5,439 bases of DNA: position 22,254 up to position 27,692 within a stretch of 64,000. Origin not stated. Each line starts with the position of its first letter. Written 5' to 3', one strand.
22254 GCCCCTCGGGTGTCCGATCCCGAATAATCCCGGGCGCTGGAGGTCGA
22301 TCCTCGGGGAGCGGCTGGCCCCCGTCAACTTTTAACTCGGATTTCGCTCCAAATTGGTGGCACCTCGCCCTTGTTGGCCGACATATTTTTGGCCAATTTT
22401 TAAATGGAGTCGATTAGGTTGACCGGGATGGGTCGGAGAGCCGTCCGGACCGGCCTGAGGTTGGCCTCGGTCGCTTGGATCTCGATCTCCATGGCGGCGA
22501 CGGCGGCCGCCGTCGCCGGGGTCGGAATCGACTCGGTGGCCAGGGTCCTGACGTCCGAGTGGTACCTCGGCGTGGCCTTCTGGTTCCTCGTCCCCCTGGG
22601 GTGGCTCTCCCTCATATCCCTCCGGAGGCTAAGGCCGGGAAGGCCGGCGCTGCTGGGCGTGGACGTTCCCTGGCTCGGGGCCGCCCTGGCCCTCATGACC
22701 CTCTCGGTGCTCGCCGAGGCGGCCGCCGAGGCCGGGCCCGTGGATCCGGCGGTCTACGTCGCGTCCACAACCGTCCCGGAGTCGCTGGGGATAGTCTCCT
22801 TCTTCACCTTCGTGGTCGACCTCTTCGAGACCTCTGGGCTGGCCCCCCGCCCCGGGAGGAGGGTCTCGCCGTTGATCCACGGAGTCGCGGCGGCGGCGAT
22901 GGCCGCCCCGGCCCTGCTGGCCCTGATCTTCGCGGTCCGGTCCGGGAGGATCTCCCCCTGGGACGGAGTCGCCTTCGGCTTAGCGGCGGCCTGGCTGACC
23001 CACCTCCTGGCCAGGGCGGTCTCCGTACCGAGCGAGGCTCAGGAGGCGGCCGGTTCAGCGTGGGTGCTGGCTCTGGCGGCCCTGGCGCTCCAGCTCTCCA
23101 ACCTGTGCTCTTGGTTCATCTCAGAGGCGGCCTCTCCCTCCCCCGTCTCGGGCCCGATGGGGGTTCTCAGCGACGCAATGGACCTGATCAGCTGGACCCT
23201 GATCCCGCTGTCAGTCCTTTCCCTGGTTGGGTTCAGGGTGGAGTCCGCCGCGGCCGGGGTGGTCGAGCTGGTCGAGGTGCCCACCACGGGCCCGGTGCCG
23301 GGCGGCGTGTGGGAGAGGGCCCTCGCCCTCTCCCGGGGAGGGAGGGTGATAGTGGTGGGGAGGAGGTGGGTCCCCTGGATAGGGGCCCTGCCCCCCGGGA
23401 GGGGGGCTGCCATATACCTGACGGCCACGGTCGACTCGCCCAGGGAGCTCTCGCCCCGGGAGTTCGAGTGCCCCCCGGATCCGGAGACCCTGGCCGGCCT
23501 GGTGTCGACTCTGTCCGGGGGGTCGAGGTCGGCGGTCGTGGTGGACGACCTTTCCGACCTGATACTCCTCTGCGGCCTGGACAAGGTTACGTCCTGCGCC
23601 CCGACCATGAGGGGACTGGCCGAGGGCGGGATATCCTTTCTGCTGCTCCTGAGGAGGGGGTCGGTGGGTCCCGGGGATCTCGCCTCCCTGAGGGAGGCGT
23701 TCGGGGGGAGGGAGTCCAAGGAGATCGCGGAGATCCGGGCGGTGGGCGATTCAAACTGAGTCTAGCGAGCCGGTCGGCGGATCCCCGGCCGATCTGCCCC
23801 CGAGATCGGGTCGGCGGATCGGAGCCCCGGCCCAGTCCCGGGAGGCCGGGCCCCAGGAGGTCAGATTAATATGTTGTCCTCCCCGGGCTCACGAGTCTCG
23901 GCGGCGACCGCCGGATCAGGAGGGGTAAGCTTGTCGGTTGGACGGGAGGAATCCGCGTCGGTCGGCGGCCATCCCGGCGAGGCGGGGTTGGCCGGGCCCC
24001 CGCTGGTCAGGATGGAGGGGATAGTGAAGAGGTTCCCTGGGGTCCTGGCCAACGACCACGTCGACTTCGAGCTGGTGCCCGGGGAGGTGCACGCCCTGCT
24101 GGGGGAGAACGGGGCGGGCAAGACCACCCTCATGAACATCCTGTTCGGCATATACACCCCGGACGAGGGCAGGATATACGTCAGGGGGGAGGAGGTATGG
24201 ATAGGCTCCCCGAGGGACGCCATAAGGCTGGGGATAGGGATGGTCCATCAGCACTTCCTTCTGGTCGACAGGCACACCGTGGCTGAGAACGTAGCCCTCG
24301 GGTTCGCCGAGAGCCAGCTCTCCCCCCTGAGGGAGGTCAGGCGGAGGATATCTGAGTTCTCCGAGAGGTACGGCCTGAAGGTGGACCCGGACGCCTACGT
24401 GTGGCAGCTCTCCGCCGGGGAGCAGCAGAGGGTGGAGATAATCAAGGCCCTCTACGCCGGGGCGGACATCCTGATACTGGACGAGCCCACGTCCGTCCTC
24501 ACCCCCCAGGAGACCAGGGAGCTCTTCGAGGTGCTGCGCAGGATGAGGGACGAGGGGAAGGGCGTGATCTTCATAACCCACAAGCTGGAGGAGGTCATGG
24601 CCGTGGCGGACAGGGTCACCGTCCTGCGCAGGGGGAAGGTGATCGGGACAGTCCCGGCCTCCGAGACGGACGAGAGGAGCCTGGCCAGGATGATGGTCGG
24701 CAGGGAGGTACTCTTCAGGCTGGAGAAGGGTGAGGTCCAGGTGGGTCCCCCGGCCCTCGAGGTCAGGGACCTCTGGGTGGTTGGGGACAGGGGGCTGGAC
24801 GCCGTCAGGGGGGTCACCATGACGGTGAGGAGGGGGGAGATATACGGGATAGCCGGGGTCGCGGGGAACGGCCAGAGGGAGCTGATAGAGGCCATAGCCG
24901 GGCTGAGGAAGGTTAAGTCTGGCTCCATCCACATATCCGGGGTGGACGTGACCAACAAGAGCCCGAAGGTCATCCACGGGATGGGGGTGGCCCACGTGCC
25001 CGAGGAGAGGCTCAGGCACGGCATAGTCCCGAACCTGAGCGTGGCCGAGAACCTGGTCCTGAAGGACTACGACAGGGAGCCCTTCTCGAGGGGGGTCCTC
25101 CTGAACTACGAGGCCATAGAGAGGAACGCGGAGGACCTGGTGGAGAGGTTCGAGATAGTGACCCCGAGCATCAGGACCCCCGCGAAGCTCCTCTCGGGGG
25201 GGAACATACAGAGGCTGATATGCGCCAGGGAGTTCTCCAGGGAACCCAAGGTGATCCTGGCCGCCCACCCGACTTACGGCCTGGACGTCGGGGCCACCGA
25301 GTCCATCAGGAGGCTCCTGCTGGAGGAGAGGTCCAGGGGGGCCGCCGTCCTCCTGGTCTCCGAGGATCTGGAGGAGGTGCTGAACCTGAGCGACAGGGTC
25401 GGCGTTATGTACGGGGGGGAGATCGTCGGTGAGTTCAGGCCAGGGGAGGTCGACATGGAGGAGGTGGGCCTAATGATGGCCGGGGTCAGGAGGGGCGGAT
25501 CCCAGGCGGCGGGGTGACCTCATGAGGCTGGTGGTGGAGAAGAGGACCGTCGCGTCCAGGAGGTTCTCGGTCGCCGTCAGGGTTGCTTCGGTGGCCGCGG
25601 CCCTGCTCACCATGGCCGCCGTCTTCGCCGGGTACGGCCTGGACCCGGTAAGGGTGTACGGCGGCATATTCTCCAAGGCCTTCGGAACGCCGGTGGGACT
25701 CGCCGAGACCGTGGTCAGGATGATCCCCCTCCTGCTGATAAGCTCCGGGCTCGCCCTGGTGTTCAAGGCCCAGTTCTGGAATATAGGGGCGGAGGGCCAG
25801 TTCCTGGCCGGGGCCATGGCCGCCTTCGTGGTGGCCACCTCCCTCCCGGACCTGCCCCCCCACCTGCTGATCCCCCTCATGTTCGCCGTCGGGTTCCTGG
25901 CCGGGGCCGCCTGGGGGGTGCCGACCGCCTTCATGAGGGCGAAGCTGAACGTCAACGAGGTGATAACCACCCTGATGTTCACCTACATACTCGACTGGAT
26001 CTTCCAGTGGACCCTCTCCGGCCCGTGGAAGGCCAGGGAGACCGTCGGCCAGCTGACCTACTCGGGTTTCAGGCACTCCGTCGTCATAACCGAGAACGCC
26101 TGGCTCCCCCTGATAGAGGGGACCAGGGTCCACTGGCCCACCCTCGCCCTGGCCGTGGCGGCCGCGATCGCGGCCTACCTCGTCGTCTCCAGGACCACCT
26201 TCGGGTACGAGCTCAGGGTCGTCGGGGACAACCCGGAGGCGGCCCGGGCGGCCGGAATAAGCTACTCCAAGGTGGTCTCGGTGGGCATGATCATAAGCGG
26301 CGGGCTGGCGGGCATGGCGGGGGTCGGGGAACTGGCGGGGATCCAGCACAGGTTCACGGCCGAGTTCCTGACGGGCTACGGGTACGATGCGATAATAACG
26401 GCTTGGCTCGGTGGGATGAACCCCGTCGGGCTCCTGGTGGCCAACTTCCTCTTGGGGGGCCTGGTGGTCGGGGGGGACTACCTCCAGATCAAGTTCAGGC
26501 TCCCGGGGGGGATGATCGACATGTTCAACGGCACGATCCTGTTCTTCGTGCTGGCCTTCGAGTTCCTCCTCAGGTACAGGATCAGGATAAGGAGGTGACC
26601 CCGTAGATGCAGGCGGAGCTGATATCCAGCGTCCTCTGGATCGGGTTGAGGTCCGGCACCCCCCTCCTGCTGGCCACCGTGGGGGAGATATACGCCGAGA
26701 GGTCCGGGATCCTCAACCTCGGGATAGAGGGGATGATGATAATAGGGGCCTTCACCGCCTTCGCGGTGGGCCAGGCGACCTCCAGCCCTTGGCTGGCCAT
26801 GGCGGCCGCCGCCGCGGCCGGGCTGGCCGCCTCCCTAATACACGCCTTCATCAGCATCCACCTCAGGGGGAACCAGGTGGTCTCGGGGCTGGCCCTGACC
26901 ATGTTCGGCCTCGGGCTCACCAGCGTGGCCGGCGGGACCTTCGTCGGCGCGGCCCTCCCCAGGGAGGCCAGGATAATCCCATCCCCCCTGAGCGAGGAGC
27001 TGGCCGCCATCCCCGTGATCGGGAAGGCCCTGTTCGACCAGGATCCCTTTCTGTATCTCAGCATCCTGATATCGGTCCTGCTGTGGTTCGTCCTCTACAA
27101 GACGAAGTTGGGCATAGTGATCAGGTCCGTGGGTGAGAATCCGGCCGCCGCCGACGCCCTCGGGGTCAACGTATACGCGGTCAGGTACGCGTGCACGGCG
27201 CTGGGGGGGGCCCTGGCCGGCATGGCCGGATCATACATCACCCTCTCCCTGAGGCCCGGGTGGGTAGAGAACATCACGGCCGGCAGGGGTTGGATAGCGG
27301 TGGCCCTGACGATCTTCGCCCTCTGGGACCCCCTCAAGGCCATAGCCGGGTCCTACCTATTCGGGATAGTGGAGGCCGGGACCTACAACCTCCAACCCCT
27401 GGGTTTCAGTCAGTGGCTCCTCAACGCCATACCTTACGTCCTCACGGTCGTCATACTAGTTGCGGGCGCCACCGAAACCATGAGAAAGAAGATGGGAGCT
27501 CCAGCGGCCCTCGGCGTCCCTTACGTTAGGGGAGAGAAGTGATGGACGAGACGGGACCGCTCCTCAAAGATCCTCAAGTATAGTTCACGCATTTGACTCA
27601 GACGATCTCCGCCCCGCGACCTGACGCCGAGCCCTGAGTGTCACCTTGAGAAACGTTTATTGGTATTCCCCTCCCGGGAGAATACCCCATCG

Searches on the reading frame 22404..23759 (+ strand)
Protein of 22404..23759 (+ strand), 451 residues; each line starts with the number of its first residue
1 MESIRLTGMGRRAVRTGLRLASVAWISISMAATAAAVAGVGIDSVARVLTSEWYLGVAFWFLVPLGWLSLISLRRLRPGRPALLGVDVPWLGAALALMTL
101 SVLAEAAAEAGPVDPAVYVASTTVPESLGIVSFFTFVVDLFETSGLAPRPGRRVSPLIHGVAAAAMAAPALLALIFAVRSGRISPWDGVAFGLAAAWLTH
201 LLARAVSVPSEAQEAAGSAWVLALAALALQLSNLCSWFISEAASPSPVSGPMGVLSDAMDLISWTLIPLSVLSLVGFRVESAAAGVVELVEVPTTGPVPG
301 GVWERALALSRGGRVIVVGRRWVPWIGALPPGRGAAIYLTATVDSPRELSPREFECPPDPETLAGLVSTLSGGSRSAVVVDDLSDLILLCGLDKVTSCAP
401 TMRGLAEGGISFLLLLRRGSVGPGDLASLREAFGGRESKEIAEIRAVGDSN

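Call 8: search_protein_families(library=ncbifam, proteins=[window:22404-23759:+], max_evalue=0.00001)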
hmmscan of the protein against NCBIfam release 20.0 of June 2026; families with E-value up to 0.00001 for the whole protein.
window:22404-23759:+ (451 aa): 0 families

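Call 9: search_protein_families(library=pfam, proteins=[window:22404-23759:+], max_evalue=0.00001)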
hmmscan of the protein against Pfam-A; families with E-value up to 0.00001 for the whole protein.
window:22404-23759:+ (451 aa): 0 families

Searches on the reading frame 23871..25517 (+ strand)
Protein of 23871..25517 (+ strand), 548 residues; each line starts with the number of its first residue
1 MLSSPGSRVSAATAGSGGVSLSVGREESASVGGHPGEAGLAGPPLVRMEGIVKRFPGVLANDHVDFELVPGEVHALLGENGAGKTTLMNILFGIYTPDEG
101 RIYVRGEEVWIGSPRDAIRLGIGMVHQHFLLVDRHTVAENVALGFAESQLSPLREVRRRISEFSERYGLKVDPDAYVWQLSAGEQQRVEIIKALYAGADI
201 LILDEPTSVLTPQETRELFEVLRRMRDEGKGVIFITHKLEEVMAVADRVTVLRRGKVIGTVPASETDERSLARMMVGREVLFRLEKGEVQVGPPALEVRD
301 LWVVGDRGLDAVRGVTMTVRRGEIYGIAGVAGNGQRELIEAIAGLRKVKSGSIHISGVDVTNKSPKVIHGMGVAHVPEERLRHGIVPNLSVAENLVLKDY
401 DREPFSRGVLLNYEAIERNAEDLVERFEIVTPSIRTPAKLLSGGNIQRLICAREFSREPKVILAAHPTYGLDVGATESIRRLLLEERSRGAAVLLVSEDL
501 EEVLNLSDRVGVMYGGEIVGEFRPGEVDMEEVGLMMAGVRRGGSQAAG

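Call 8: search_protein_families(library=ncbifam, proteins=[window:23871-25517:+], max_evalue=0.00001)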
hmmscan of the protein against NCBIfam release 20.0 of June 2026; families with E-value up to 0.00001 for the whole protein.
window:23871-25517:+ (548 aa): 189 families (the best 25 are shown)
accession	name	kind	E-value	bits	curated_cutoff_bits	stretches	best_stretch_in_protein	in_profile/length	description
NF047930.1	ABC_ATP_B6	equivalog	1.4e-152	508.9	670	1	45-538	2-510/510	putative B6 ABC transporter ATP-binding protein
NF010069.0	PRK13549.1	equivalog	4.9e-115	384.9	699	1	44-532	4-497/513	xylose ABC transporter ATP-binding protein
NF008442.0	PRK11288.1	equivalog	2e-114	382.7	689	1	44-532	6-491/504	L-arabinose ABC transporter ATP-binding protein AraG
NF008030.0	PRK10762.1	equivalog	1e-109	367.6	745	1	44-539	3-492/501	ribose ABC transporter ATP-binding protein RbsA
NF041861.1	YtfR_transport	equivalog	5.5e-108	361.5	850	1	45-532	1-486/492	galactofuranose ABC transporter, ATP-binding protein YtfR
NF007253.0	PRK09700.1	equivalog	2.9e-103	346.2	772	1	44-526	4-495/510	D-allose ABC transporter ATP-binding protein AlsA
NF008215.0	PRK10982.1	equivalog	1.1e-101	341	828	1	45-530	13-496/506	galactose/methyl galactoside ABC transporter ATP-binding protein MglA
TIGR02633.1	xylG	equivalog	1.2e-101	340.6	723.65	1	45-530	1-493/500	D-xylose ABC transporter ATP-binding protein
NF040905.2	GguA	equivalog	8.3e-101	337.8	810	1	46-532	2-496/500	multiple monosaccharide ABC transporter ATP-binding protein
NF011967.0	PRK15439.1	equivalog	1.1e-97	327.7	586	1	42-535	8-498/510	autoinducer 2 ABC transporter ATP-binding protein LsrA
TIGR01188.1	drrA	subfamily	2.5e-71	240.4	312.45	2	53-263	1-208/302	daunorubicin resistance ABC transporter, ATP-binding protein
NF040840.2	tungstate_WtpC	equivalog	8.2e-62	209.5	440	2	46-260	2-212/347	tungstate ABC transporter ATP-binding protein WtpC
TIGR00968.1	3a0106s01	subfamily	5.3e-59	199.6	342.75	2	48-265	3-217/237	sulfate ABC transporter ATP-binding protein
TIGR03410.1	urea_trans_UrtE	equivalog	7.7e-59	198.9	285.8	2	63-275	18-228/230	urea ABC transporter ATP-binding subunit UrtE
TIGR02315.1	ABC_phnC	equivalog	1.3e-58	198.3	266.1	2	46-273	2-240/243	phosphonate ABC transporter ATP-binding protein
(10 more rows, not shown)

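Call 9: search_protein_families(library=pfam, proteins=[window:23871-25517:+], max_evalue=0.00001)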
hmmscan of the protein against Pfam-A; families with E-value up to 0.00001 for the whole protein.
window:23871-25517:+ (548 aa): 2 families
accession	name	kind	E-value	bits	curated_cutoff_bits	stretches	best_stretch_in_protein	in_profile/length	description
PF00005.33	ABC_tran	-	6e-50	169.8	25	2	63-208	3-137/137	ABC transporter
PF13304.12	AAA_21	-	1.2e-10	42.4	27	0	170-239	228-300/304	AAA domain, putative AbiEii toxin, Type IV TA system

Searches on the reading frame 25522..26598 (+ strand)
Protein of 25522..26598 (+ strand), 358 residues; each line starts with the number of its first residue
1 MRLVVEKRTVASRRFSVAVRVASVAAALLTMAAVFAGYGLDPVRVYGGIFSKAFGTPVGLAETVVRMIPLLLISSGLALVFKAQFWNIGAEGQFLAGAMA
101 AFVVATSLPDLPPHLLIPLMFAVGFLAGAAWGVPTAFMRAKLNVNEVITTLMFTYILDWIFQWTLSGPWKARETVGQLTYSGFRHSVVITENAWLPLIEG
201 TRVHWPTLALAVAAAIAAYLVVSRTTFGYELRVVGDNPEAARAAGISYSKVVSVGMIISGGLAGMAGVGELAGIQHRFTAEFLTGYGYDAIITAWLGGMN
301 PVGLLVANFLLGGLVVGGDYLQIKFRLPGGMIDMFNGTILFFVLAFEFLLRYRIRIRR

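Call 8: search_protein_families(library=ncbifam, proteins=[window:25522-26598:+], max_evalue=0.00001)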
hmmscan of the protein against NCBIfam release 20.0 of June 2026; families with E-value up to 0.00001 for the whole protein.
window:25522-26598:+ (358 aa): 8 families
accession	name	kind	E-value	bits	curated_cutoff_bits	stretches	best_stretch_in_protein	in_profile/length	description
NF047929.1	ABC_B6_perm_2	equivalog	1.2e-49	169.3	400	1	17-349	3-328/337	putative B6 ABC transporter permease subunit 2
NF047928.1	ABC_B6_perm_1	equivalog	1.2e-13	50.9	465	1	49-344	4-289/311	putative B6 ABC transporter permease subunit 1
TIGR03409.1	urea_trans_UrtB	equivalog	8.2e-12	45.4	250.3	1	70-314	14-253/291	urea ABC transporter permease subunit UrtB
NF008441.0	PRK11285.1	equivalog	2.9e-07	29.9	378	0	187-300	160-273/333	L-arabinose ABC transporter permease AraH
NF007014.0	PRK09478.1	equivalog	4.5e-07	29.5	386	1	108-303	100-281/336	galactose/methyl galactoside ABC transporter permease MglC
NF011961.0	PRK15432.1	equivalog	3.7e-06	26.4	388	1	212-354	167-311/344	autoinducer 2 ABC transporter permease LsrC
NF007252.0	PRK09699.1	equivalog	3.8e-06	26.4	396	1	210-317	182-290/326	D-allose ABC transporter permease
NF007067.0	PRK09512.1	equivalog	4.6e-06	26.1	398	0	95-317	82-286/321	ribose ABC transporter permease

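Call 9: search_protein_families(library=pfam, proteins=[window:25522-26598:+], max_evalue=0.00001)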
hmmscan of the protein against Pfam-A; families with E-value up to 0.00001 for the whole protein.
window:25522-26598:+ (358 aa): 1 family
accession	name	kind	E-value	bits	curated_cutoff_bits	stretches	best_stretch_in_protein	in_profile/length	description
PF02653.21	BPD_transp_2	-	9.5e-42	143.4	26.8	1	61-344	3-269/269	Branched-chain amino acid transport system / permease component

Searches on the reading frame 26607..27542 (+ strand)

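Call 8: search_protein_families(library=ncbifam, proteins=[window:26607-27542:+], max_evalue=0.00001)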
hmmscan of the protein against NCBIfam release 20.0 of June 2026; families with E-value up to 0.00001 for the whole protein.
window:26607-27542:+ (311 aa): 4 families
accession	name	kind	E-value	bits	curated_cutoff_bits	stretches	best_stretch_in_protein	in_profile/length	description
NF047928.1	ABC_B6_perm_1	equivalog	5e-54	183.5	465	1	4-311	8-311/311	putative B6 ABC transporter permease subunit 1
NF047929.1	ABC_B6_perm_2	equivalog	4.5e-14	52.4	400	1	17-285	53-324/337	putative B6 ABC transporter permease subunit 2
TIGR03409.1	urea_trans_UrtB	equivalog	1.5e-12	47.8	250.3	1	10-213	4-212/291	urea ABC transporter permease subunit UrtB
NF007014.0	PRK09478.1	equivalog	5.9e-07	29.1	386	1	150-210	188-248/336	galactose/methyl galactoside ABC transporter permease MglC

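Call 9: search_protein_families(library=pfam, proteins=[window:26607-27542:+], max_evalue=0.00001)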
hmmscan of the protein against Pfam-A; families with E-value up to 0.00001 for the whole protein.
window:26607-27542:+ (311 aa): 1 family
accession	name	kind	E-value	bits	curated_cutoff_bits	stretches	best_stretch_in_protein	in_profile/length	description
PF02653.21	BPD_transp_2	-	5.8e-41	140.8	26.8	1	13-284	5-269/269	Branched-chain amino acid transport system / permease component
